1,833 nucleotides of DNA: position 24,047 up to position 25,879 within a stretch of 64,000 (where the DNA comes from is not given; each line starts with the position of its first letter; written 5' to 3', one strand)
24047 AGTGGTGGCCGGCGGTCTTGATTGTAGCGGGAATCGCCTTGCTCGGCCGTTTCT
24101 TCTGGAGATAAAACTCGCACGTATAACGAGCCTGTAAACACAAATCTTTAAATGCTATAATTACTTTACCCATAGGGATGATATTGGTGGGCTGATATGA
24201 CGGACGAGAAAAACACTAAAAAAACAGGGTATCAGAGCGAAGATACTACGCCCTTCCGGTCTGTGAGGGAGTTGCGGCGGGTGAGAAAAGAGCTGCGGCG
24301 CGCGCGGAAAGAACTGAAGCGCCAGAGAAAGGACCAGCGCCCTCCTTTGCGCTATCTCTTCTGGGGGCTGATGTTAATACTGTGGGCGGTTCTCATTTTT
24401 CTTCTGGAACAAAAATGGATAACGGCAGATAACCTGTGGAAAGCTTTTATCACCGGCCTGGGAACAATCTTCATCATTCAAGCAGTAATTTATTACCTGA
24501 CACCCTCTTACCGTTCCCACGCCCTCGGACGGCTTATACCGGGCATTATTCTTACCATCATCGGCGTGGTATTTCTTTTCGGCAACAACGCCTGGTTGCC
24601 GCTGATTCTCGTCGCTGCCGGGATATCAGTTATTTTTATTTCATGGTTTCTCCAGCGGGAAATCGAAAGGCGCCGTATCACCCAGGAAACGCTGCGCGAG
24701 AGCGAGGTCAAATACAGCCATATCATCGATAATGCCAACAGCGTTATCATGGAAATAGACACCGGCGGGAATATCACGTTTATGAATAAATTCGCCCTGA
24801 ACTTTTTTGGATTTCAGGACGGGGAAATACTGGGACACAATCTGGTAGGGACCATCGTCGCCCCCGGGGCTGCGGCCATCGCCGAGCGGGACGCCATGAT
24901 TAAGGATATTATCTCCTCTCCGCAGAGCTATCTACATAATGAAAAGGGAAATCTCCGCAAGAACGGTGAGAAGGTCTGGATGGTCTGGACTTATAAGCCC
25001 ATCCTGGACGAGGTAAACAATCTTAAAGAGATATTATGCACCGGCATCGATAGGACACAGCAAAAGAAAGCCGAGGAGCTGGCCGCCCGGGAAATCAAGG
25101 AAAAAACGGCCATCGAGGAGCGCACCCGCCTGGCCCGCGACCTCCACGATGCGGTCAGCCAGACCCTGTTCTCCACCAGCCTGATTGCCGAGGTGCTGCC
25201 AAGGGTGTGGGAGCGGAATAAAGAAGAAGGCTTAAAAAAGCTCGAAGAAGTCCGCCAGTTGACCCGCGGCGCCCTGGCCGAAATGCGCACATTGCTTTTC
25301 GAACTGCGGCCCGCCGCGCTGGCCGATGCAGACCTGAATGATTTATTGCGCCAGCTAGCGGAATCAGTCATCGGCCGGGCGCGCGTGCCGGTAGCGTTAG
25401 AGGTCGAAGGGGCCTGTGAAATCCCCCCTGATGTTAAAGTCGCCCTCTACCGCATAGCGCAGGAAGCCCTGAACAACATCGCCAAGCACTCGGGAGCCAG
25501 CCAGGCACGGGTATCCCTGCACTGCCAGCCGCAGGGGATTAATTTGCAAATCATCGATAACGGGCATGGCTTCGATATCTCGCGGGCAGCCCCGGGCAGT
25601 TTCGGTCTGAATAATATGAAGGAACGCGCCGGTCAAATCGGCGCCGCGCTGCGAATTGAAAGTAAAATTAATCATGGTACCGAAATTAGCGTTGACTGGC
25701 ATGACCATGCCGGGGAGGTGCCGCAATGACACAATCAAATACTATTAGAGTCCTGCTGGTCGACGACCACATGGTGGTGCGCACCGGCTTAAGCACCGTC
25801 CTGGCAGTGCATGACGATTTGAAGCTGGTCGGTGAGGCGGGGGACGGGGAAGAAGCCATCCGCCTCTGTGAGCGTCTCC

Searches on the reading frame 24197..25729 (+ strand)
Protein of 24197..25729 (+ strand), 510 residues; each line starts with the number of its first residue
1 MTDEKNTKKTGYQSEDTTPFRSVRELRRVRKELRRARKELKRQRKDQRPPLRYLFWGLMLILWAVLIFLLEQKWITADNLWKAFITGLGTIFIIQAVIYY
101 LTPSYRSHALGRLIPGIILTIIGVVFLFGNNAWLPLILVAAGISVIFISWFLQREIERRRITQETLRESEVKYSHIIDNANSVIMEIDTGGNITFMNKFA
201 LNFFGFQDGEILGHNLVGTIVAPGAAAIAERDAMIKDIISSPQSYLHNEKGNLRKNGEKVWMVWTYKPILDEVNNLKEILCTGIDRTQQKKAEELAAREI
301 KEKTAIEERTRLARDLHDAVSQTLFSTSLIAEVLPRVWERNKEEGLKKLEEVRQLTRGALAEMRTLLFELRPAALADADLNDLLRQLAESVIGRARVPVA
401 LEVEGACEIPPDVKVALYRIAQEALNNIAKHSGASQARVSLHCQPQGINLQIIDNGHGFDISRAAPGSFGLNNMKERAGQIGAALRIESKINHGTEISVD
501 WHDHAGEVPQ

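Call 49: find_encoding_contigs(protein=window:24197-25729:+, flank=10000, max_places=6)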
Protein window:24197-25729:+ (510 aa): no gene with exactly this product is on record in the collection.
